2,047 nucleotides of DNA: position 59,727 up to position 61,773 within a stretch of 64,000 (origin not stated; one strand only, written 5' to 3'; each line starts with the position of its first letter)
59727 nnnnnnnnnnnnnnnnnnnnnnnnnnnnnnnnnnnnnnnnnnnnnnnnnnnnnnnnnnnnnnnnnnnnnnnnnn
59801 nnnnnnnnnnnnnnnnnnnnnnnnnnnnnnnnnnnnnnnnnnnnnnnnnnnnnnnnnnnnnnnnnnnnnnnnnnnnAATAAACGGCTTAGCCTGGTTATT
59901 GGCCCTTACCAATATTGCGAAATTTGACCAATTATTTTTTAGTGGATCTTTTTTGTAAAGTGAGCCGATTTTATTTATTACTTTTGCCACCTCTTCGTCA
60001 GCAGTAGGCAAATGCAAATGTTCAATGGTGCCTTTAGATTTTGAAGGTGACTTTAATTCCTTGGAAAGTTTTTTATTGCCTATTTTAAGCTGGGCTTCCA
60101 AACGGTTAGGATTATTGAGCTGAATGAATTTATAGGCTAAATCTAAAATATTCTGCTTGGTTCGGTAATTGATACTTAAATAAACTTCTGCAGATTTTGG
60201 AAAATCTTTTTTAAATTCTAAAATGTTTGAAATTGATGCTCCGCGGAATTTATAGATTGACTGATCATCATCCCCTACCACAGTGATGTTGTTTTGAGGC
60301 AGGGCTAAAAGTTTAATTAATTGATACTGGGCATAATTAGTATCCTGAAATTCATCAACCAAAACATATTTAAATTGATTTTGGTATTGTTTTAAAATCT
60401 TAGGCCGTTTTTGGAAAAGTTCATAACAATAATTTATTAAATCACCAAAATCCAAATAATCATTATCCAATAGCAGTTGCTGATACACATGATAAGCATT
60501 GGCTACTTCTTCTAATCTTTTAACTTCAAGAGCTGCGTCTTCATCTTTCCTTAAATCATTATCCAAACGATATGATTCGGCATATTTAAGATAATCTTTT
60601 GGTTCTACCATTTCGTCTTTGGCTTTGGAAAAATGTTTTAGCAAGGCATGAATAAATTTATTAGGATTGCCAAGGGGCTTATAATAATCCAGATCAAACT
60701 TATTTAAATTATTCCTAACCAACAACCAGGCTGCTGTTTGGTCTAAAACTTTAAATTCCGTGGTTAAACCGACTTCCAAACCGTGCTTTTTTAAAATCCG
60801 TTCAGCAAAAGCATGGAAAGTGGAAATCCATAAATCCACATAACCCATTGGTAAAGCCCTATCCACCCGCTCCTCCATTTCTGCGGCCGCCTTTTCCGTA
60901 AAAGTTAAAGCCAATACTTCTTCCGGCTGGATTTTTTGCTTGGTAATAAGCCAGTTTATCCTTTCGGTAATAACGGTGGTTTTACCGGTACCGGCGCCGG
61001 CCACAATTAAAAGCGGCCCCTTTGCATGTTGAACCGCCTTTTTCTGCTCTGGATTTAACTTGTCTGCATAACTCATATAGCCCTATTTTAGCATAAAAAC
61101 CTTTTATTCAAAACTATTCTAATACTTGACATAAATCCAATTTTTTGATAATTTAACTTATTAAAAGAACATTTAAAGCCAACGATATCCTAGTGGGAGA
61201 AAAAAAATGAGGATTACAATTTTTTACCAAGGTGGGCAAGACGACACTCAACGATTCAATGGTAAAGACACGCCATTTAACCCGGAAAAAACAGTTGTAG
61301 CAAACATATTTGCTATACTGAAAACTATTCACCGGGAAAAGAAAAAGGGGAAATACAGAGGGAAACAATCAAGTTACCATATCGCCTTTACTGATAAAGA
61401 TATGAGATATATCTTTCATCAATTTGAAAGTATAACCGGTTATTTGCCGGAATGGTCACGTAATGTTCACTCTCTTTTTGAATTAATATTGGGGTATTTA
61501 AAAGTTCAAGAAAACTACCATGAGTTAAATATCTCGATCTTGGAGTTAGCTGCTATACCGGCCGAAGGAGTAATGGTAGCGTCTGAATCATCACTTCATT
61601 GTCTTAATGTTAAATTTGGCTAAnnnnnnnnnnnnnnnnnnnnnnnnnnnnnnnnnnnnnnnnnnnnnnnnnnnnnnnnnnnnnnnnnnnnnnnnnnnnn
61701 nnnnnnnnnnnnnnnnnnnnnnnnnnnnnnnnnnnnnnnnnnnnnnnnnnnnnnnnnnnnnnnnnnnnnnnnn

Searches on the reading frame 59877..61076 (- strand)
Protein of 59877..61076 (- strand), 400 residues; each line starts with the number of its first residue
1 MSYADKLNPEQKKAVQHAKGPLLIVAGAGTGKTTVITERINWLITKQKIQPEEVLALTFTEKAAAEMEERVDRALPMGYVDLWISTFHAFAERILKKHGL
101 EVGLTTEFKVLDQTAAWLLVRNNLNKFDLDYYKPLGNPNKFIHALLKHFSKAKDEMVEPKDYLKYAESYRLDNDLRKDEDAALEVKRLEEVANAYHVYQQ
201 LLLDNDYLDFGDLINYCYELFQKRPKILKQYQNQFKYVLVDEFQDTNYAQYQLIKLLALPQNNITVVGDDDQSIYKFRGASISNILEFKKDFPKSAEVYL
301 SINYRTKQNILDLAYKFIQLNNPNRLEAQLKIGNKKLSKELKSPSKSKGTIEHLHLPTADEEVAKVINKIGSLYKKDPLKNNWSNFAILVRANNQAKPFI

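Call 22: find_related_loci(query=A1, collection=metagenome_contigs, flank=3500)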
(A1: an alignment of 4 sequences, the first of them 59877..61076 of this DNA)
Query A1 (400 aa) in metagenome_contigs; peptide patterns used: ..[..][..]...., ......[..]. (x = any residue, [..] = any of these).
600 stretches matched a pattern (row limit reached: there are more); 324 encode a relative of the query (tblastn E <= 1e-3); the best 80 are kept; 80 distinct loci.
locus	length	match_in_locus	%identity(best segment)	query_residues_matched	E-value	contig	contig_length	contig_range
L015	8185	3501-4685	81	1-399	0e+0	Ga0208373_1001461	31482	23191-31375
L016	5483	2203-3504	69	1-400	0e+0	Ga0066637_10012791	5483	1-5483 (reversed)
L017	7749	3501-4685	73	1-400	0e+0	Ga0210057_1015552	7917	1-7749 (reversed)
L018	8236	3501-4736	62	7-399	5e-173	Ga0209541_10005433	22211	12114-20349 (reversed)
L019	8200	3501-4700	63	7-400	1e-168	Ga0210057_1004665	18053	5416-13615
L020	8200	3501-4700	63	5-399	3e-167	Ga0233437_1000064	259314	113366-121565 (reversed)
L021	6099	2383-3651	60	7-400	3e-168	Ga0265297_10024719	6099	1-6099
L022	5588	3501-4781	60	6-400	3e-165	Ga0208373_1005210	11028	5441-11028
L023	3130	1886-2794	77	1-303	5e-169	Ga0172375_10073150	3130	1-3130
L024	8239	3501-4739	58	1-400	6e-160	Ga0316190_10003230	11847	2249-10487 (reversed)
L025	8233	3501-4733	60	7-400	5e-158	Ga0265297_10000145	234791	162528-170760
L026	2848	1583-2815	61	1-400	9e-167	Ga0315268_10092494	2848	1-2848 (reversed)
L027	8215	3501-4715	57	5-400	2e-156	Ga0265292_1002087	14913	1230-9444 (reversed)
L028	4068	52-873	83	1-274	3e-160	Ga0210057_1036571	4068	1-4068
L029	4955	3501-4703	60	7-400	8e-155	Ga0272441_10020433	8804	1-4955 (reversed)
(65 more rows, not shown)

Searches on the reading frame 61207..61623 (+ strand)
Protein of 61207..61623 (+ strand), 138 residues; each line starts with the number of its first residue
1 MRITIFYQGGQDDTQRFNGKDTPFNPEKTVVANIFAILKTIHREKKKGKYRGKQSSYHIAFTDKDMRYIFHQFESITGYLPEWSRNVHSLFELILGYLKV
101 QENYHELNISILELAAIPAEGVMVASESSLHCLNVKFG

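Call 8: search_protein_families(library=pfam, proteins=[window:61207-61623:+], max_evalue=0.1)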
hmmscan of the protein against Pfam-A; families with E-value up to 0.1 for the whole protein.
window:61207-61623:+ (138 aa): 0 families

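Call 49: search_protein_families(library=ncbifam, proteins=[window:61207-61623:+], max_evalue=1)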
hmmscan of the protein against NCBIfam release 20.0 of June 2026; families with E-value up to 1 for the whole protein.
window:61207-61623:+ (138 aa): 0 families

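Call 50: search_protein_families(library=phrogs, proteins=[window:61207-61623:+], max_evalue=1)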
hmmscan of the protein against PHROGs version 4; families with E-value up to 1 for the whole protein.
window:61207-61623:+ (138 aa): 1 family
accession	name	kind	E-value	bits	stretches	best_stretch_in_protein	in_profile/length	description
phrog_13416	-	unknown function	0.008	16.6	1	27-75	179-227/260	-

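Call 67: find_homologous_proteins(query=window:61207-61623:+, max_evalue=0.01)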
Query window:61207-61623:+ (138 aa): 1 proteins with E <= 0.01 among 17 candidates.
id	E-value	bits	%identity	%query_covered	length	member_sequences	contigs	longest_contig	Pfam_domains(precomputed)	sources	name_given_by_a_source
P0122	1.4e-87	308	100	100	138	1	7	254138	-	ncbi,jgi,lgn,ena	-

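Call 76: predict_structure(protein=window:61207-61623:+)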
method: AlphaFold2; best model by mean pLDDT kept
length: 138 residues; sequences in the alignment: 1
mean_pLDDT: 59.1   pTM: 0.50
mean pLDDT of the five models: 59.1, 48.2, 36.3, 36.1, 35.6
residues with pLDDT >= 90: 0; 70-90: 37; 50-70: 61; < 50: 40
segments of 3 or more residues with pLDDT < 50: 1-5, 7-21, 112-130
pLDDT, mean of each block of 10 residues (from residue 1): 46 41 59 70 66 55 70 77 69 75 59 45 40 55
secondary structure, 60 per line:
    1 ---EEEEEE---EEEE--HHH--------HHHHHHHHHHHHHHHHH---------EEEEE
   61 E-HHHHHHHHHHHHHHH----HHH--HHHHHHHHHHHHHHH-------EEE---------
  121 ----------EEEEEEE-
elements in order: E4-9 E13-16 H30-46 E56-61 H63-77 H87-101 E109-111 E131-137

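Call 79: search_protein_representatives(protein=window:61207-61623:+)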
Query: 138 residues. Proteins with E-value up to 0.001 (for the whole library): 4; up to 1e-10: 1; up to 1e-30: 1. The best 4 are listed.
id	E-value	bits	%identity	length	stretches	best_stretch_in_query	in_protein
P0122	4.4e-88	308.3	100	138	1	1-138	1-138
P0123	2.8e-08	50.0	38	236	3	24-68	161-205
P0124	1.5e-06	44.4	27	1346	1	86-134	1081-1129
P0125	7.0e-06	42.2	38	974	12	78-122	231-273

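Call 80: search_protein_families(library=pfam, proteins=[P0123, P0124, P0125], max_evalue=0.01)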
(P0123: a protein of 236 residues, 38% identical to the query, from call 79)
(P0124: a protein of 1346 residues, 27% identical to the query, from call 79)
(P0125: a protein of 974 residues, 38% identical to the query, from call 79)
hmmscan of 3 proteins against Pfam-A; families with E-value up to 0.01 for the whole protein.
P0123 (236 aa): 4 families
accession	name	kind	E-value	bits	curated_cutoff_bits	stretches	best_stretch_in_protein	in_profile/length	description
PF05811.18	DUF842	-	6.4e-05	23.1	25.1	0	140-215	44-116/131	Eukaryotic protein of unknown function (DUF842)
PF03871.20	RNA_pol_Rpb5_N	-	7.3e-05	23.8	27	0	103-117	2-16/89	RNA polymerase Rpb5, N-terminal domain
PF25781.1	TPR_TEX10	-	0.00024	20.6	27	0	107-137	114-145/370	TEX10-like, TPR repeats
PF07344.16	Amastin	-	0.0083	16.5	27.2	0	105-157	45-97/157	Amastin surface glycoprotein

P0124 (1346 aa): 0 families

P0125 (974 aa): 1 family
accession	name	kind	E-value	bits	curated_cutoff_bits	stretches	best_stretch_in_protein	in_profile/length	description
PF22791.1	DUF7011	-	1.6e-18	66.2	27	0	82-90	19-27/48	Domain of unknown function (DUF7011)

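Call 81: fold_search(model_id=the predicted structure, library=pdb)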
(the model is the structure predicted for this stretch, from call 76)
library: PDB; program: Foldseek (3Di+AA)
matches with E <= 10: 65; with E <= 0.001: 0
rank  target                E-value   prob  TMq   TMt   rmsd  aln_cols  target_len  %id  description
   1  9bvk_A                1.5e+00  0.20  0.29  0.07   4.5        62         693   18  Vitamin K-dependent gamma-carboxylase with factor IX propeptide and glutamate-rich region and with vitamin K hydroquin (released 2025-01-22)
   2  9mqb_A                1.5e+00  0.20  0.29  0.07   4.5        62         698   18  Vitamin K-dependent gamma-carboxylase with Osteocalcin (mutant) and vitamin K hydroquinone and calcium (released 2025-10-08)
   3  6gqe                  1.5e+00  0.09  0.26  0.23   7.0       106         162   17  X-ray structure of KH1-2 domain of IMP3 (released 2019-04-24)
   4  9l6r_A                1.7e+00  0.18  0.29  0.07   4.5        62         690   18  double-mutant (K217A & K218A) Vitamin K-dependent gamma-carboxylase in complex with Coagulation factor IX and vitamin  (released 2025-10-08)
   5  9wf3_A                2.6e+00  0.14  0.29  0.08   4.5        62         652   18  Cryo-EM structure of GGCX-FIX complex (released 2026-04-01)
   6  9l24_A                2.7e+00  0.14  0.29  0.08   4.5        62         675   18  cryo-EM structure of Vitamin K-dependent gamma-carboxylase complexed with Matrix Gla protein (released 2025-10-22)
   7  3gag_B                2.7e+00  0.04  0.21  0.16  12.5       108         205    6  Crystal structure of a nitroreductase-like protein (smu.346) from streptococcus mutans at 1.70 A resolution (released 2009-03-10)
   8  4bn8                  3.3e+00  0.08  0.34  0.27  11.9       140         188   14  Nitroreductase CinD from Lactococcus lactis in complex with 4- nitrophenol (released 2014-05-28)
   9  3gag_A                3.3e+00  0.04  0.21  0.16  12.4       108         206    6  Crystal structure of a nitroreductase-like protein (smu.346) from streptococcus mutans at 1.70 A resolution (released 2009-03-10)
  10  5ncr_A                3.3e+00  0.04  0.17  0.14  11.2        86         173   13  OH1 from the Orf virus: a tyrosine phosphatase that displays distinct structural features and triple substrate specifi (released 2017-08-09)
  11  9bum_A                3.5e+00  0.12  0.30  0.10   4.5        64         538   17  Structure of gamma-glutamyl carboxylase (GGCX) (released 2025-01-29)
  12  5uos                  3.7e+00  0.07  0.31  0.20   7.7       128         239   12  Crystal Structure of CblC (MMACHC) (1-238), a human B12 processing enzyme, complexed with an Antivitamin B12 (released 2017-06-07)
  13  7ly7_B                3.7e+00  0.06  0.33  0.17  10.8       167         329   10  Crystal structure of the elongation module of the bacillamide NRPS, BmdB, in complex with the oxidase BmdC (released 2022-02-02)
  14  9wfc_A                3.9e+00  0.12  0.29  0.08   4.5        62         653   18  Cryo-EM structure of GGCX-MGP complex (released 2026-04-01)
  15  5iro_U                3.9e+00  0.01  0.17  0.12  19.2       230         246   10  Crystal structure of a complex between the Human adenovirus type 4 E3-19K protein and MHC class molecule HLA-A2/TAX (released 2016-08-24)
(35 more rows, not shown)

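Call 94: search_protein_families(library=padloc, proteins=[window:61207-61623:+], max_evalue=1)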
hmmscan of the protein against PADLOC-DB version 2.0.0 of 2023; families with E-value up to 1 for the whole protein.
window:61207-61623:+ (138 aa): 0 families
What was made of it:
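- On Type I toxin-antitoxin pair: No toxin family matches (calls 8, 49, 94).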
